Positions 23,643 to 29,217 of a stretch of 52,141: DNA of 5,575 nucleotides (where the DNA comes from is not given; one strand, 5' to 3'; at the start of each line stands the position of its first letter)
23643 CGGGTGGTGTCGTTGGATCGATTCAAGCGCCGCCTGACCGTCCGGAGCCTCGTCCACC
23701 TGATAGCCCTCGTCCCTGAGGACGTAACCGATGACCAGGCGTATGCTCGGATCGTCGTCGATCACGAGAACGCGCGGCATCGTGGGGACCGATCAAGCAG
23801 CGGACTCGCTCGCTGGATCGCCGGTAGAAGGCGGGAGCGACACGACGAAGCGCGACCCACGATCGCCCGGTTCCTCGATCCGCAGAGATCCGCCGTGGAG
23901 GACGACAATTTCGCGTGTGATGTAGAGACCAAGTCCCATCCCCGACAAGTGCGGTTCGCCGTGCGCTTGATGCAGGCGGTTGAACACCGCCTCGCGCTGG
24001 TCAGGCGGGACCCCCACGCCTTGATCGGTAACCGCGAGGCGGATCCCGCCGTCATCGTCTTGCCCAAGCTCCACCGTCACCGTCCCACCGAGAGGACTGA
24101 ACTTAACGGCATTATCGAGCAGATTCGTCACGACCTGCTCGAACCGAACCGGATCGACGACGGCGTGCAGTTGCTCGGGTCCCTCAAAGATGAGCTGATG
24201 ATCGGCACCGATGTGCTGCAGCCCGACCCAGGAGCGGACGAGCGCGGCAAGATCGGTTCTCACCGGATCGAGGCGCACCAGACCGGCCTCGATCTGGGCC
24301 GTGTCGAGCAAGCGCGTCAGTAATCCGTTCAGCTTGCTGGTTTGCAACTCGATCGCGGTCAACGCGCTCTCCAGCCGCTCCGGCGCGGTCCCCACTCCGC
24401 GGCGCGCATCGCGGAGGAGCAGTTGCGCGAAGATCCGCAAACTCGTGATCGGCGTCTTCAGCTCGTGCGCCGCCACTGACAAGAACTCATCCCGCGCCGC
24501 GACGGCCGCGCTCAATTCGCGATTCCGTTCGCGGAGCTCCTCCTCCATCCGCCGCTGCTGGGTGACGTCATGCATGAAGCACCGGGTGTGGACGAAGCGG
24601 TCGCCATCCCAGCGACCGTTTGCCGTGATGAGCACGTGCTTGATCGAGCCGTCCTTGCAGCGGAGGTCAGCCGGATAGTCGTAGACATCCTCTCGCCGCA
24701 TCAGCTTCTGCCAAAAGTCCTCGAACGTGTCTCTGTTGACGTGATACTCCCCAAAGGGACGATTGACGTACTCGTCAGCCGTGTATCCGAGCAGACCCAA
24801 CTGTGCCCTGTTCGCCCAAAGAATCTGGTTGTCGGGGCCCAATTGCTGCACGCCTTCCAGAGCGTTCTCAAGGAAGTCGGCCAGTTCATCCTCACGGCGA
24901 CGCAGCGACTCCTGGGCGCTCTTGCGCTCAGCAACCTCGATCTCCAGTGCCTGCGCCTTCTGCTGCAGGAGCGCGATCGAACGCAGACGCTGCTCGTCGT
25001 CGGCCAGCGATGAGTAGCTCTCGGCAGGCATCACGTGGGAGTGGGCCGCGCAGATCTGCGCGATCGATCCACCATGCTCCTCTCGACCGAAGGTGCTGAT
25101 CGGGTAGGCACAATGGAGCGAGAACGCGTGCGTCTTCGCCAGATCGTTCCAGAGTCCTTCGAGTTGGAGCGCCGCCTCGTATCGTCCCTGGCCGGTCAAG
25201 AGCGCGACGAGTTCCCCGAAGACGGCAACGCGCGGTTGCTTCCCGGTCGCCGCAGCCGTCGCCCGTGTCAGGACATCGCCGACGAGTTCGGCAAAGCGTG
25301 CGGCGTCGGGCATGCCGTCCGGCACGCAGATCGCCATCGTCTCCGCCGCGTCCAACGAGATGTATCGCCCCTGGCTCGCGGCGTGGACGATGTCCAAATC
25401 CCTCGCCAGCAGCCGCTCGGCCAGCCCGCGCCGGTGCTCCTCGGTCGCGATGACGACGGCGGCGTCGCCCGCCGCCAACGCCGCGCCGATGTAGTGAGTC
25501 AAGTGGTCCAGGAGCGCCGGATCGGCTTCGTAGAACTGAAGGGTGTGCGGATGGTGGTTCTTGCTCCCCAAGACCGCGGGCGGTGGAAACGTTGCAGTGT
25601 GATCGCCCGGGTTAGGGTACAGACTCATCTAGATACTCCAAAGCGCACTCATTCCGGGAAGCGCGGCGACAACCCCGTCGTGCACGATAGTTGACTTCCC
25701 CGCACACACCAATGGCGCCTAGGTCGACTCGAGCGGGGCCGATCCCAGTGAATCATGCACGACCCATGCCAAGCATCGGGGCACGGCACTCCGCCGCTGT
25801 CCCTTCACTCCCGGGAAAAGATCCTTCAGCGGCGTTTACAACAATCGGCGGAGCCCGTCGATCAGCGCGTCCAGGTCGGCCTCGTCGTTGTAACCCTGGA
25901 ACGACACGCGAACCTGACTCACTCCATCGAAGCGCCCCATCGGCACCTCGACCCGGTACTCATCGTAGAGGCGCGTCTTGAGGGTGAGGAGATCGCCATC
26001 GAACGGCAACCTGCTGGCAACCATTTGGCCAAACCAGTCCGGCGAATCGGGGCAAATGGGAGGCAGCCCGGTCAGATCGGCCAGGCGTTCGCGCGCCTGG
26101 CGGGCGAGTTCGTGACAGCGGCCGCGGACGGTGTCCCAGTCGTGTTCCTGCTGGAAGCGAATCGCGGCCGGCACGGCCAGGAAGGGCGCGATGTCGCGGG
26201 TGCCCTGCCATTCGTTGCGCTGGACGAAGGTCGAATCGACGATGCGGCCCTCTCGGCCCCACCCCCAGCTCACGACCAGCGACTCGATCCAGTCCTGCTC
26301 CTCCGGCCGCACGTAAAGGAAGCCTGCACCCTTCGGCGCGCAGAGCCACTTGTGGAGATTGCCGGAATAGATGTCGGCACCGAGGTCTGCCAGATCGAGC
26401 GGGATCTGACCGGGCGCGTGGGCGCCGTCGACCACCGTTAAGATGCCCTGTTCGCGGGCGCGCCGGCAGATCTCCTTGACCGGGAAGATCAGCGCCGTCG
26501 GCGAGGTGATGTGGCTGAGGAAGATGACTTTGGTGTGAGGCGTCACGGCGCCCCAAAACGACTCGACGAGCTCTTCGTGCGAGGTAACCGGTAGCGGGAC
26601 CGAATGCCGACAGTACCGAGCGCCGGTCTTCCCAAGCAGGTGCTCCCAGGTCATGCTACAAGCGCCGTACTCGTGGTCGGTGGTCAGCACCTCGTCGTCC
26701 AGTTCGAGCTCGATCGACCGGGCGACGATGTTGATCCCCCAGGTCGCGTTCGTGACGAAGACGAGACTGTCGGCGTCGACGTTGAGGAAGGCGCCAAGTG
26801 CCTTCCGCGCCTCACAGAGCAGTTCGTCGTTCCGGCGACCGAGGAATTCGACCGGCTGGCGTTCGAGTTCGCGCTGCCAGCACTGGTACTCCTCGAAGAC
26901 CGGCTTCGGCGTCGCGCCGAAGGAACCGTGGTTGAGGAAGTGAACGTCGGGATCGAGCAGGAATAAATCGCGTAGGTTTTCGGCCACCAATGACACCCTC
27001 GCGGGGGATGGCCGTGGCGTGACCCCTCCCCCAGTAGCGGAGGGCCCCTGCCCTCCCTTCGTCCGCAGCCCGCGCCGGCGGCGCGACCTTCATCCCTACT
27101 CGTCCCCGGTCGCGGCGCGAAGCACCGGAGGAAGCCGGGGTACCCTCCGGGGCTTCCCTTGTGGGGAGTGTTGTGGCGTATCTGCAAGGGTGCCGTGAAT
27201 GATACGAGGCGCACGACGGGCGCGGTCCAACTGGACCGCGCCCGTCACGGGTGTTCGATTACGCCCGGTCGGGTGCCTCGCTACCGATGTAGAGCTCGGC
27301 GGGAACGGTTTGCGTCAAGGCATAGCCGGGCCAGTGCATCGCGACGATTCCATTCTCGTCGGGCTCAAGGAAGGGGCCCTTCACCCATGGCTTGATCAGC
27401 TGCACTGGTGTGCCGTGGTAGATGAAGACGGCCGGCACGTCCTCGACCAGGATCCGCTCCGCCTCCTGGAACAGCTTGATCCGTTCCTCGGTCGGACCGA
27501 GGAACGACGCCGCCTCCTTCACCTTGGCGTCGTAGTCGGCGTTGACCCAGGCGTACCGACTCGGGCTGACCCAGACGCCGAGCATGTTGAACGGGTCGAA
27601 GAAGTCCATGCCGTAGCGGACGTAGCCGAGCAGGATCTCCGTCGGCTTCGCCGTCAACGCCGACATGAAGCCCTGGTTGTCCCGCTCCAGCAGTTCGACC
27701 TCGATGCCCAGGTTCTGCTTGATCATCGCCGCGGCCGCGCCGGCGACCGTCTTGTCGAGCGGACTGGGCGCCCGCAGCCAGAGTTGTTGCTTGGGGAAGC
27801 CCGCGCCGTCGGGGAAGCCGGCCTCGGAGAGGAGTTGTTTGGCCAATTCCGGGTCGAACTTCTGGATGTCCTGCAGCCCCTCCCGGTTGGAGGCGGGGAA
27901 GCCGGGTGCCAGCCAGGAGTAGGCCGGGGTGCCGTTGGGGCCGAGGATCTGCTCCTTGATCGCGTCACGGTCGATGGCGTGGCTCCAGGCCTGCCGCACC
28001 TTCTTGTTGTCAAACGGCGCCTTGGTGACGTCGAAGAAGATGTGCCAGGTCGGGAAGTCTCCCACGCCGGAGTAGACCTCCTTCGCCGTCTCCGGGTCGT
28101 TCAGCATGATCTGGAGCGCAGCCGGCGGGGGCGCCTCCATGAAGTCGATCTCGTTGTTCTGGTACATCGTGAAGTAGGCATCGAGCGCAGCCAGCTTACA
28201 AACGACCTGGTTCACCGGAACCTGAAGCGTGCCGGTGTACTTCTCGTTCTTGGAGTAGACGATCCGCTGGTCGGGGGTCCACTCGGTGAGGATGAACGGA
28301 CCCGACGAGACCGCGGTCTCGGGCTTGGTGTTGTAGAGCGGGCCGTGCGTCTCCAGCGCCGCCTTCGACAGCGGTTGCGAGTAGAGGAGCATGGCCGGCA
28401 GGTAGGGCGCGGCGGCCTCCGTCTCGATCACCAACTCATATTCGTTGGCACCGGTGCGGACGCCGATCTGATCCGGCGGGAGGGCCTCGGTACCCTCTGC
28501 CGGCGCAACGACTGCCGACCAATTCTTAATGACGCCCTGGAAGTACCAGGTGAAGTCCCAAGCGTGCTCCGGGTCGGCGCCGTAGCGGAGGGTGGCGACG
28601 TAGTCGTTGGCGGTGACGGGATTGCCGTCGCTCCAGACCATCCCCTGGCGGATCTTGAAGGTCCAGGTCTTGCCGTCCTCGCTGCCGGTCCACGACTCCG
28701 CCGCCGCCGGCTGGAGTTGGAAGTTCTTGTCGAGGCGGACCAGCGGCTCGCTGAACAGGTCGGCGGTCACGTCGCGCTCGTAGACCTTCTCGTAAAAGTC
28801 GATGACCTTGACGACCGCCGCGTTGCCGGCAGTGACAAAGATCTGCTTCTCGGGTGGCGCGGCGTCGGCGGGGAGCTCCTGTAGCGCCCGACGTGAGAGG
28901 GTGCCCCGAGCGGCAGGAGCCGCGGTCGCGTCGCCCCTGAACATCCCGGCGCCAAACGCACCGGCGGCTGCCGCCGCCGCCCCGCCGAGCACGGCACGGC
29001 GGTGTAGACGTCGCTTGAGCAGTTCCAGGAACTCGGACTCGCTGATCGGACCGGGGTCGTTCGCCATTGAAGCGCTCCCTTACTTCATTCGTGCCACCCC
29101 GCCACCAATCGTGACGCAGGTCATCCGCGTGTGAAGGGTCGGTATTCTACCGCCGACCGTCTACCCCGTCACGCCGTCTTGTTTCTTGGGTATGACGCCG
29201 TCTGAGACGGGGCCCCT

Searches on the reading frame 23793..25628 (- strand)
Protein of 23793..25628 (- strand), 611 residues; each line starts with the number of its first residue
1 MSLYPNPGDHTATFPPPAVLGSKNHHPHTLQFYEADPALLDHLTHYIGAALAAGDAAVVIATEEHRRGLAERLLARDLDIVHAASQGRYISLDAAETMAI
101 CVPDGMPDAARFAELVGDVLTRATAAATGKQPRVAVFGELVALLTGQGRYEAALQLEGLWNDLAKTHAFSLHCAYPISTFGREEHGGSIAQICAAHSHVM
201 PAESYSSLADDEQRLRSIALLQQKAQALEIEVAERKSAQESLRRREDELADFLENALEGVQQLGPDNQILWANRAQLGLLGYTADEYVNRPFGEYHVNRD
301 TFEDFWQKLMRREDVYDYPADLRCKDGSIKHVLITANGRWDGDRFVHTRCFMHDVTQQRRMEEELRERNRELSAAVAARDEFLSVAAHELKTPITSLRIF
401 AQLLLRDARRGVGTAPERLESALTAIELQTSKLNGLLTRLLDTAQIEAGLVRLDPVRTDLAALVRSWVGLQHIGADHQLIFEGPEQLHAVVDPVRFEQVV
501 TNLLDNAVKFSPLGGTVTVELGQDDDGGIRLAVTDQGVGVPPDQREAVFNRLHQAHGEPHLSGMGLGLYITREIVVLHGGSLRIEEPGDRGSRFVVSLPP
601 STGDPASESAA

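Call 15: search_protein_families(library=pfam, proteins=[window:23793-25628:-], max_evalue=0.00001)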
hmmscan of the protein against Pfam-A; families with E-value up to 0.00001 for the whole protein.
window:23793-25628:- (611 aa): 6 families
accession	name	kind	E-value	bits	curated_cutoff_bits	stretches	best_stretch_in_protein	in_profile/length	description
PF02518.31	HATPase_c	-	2.9e-26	92.5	26.4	1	492-600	2-109/111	Histidine kinase-, DNA gyrase B-, and HSP90-like ATPase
PF14417.12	MEDS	-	6.5e-19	68.8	29.8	1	28-196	2-160/161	MEDS: MEthanogen/methylotroph, DcmR Sensory domain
PF00512.31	HisKA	-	7.7e-13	48.7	26.9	1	378-449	1-66/66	His Kinase A (phospho-acceptor) domain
PF13426.13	PAS_9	-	1.4e-09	38.6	27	1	265-357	9-103/103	PAS domain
PF08448.16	PAS_4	-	9.9e-08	32.6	23.1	1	259-360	7-110/110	PAS fold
PF00989.32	PAS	-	6.5e-06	26.6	22.6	0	251-355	5-113/113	PAS fold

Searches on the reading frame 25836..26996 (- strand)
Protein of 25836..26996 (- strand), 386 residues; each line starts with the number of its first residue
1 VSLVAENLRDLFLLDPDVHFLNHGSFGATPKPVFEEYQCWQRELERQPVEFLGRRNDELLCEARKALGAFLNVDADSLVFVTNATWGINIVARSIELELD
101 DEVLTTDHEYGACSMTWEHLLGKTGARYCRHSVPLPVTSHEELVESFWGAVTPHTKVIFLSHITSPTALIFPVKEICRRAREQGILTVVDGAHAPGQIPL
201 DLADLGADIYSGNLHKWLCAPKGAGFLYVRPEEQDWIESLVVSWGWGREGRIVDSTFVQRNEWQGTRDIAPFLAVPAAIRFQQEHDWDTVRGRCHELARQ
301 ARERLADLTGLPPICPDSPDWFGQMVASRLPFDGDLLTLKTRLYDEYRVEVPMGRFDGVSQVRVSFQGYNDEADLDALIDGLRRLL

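Call 15: search_protein_families(library=pfam, proteins=[window:25836-26996:-], max_evalue=0.00001)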
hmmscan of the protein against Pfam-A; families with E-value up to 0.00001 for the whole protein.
window:25836-26996:- (386 aa): 2 families
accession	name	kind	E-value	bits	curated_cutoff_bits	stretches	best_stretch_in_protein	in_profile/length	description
PF00266.25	Aminotran_5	-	9.8e-38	130.5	21.5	1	49-378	34-371/371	Aminotransferase class-V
PF01053.26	Cys_Met_Meta_PP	-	1.4e-08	34.1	27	1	98-218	89-200/381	Cys/Met metabolism PLP-dependent enzyme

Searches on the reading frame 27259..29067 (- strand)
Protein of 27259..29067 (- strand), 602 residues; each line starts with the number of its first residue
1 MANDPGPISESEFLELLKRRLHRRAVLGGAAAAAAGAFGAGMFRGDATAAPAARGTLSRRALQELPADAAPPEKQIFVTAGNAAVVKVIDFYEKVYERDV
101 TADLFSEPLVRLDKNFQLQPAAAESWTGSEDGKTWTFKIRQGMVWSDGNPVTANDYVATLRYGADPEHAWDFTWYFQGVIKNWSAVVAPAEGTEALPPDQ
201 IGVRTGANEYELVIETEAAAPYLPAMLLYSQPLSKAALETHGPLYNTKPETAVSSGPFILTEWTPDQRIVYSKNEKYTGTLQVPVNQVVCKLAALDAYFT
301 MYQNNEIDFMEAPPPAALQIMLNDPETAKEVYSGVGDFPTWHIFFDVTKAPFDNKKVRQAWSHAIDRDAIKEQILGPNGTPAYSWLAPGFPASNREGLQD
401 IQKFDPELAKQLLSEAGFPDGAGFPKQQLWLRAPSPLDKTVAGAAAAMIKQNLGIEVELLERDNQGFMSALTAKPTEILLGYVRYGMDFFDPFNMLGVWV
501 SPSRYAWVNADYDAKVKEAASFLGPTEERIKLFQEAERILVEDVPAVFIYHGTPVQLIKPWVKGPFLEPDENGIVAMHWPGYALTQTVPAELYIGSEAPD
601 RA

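Call 15: search_protein_families(library=pfam, proteins=[window:27259-29067:-], max_evalue=0.00001)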
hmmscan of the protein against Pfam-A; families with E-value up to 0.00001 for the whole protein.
window:27259-29067:- (602 aa): 1 family
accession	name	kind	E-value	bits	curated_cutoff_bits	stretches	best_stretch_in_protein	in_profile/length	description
PF00496.27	SBP_bac_5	-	2.7e-72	244.4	32.4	1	118-505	2-366/368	Bacterial extracellular solute-binding proteins, family 5 Middle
